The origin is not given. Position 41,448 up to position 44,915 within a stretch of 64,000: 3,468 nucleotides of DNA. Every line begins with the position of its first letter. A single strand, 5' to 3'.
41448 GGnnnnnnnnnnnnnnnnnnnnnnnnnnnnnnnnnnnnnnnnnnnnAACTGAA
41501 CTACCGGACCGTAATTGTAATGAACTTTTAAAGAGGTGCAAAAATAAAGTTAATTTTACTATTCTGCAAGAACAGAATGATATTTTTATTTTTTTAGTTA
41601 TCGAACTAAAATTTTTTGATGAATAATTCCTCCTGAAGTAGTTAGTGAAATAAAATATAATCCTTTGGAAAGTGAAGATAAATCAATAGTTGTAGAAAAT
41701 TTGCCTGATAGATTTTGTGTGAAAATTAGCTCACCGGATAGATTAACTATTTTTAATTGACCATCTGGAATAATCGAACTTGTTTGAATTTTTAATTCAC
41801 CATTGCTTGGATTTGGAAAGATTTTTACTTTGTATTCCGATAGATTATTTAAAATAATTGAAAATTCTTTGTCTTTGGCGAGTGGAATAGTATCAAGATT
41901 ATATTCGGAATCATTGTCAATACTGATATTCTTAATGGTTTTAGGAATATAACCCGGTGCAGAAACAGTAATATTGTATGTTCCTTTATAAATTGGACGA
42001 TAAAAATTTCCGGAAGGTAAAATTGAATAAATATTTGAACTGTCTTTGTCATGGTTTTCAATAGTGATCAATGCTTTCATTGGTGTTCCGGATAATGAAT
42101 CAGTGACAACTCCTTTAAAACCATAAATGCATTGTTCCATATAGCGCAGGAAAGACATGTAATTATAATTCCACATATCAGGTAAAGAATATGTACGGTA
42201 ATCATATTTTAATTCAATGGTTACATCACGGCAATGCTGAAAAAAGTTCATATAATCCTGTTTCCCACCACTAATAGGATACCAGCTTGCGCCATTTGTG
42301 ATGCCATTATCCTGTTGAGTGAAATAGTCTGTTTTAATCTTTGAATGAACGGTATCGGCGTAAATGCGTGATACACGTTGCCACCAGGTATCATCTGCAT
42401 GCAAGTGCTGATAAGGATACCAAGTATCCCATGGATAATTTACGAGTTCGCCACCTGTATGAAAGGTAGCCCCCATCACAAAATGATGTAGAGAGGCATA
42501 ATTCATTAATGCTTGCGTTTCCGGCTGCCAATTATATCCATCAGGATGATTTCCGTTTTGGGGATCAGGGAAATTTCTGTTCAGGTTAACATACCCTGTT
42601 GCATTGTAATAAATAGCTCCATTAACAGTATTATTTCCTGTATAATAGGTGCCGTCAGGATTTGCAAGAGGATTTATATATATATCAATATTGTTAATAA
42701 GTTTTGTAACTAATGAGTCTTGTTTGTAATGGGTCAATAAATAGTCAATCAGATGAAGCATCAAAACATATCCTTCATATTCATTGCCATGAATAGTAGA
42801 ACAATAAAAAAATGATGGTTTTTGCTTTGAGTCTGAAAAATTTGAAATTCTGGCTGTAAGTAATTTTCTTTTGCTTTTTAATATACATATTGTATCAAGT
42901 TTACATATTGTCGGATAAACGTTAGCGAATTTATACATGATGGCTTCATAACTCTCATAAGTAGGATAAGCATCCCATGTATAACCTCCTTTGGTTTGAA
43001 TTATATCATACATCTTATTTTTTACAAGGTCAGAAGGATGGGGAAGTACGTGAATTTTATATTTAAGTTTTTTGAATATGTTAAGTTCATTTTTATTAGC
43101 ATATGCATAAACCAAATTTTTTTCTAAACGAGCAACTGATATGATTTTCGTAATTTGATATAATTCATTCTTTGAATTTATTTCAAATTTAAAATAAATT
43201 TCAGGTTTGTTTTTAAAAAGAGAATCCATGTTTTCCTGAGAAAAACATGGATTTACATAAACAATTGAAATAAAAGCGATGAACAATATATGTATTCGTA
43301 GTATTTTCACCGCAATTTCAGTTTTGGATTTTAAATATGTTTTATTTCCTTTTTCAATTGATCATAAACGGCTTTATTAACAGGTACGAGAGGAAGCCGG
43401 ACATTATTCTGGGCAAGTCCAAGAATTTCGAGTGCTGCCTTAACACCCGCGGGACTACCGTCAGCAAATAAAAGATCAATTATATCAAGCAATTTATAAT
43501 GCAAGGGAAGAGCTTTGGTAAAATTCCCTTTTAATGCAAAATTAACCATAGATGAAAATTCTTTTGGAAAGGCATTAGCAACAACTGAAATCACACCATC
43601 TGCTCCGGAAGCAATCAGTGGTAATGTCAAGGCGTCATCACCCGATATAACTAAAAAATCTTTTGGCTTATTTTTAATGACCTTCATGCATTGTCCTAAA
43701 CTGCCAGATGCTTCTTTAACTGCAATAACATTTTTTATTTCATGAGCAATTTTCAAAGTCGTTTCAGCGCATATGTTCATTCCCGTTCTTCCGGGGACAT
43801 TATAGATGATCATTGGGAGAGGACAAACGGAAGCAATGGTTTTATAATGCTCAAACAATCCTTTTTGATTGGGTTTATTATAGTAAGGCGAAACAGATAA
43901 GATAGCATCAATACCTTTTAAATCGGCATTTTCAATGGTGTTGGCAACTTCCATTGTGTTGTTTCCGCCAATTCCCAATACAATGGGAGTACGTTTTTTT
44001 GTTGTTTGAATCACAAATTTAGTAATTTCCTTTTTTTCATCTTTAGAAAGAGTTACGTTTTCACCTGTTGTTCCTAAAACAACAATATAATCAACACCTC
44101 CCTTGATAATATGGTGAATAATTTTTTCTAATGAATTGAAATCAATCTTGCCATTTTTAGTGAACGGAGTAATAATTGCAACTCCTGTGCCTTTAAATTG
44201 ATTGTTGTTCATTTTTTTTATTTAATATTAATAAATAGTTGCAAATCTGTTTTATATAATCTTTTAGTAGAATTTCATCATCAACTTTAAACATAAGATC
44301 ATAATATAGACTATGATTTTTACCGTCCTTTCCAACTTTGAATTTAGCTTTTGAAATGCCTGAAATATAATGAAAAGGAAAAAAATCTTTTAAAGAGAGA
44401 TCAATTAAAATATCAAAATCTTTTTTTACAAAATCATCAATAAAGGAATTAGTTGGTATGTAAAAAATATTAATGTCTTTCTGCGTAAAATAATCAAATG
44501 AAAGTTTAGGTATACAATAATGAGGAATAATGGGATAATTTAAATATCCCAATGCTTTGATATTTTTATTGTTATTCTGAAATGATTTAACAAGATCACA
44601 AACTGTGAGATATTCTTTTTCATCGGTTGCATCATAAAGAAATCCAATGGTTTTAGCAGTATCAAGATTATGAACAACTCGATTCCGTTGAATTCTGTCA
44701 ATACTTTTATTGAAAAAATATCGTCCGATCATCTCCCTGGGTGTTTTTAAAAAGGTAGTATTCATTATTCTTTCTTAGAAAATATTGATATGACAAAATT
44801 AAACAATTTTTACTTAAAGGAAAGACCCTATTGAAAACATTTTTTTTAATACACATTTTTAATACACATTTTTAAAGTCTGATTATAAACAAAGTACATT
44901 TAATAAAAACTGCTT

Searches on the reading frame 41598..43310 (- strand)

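Call 72: search_protein_families(library=pfam, proteins=[window:41598-43310:-], max_evalue=0.00001)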
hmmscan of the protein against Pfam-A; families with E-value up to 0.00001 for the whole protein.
window:41598-43310:- (570 aa): 3 families
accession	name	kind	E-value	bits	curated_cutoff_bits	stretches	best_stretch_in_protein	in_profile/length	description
PF00246.29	Peptidase_M14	-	2.3e-43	149.3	21.6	1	122-371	2-265/286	Zinc carboxypeptidase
PF18962.6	Por_Secre_tail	-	6.1e-14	52.5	27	1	497-569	1-75/75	Secretion system C-terminal sorting domain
PF13620.12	CarboxypepD_reg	-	2.5e-08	34.6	32.3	1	399-473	3-78/82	Carboxypeptidase regulatory-like domain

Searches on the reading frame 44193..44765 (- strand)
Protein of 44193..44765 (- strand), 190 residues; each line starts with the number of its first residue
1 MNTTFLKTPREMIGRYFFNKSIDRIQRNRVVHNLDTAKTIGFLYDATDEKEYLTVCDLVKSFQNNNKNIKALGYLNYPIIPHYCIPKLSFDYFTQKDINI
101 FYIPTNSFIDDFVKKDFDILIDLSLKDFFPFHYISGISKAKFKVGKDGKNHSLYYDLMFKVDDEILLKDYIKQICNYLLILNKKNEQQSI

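Call 72: search_protein_families(library=pfam, proteins=[window:44193-44765:-], max_evalue=0.00001)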
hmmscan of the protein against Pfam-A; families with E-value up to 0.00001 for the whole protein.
window:44193-44765:- (190 aa): 1 family
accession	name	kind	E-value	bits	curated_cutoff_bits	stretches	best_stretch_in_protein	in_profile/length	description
PF21857.2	DUF6913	-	9.4e-30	104.1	27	1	11-181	2-166/166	Family of unknown function (DUF6913)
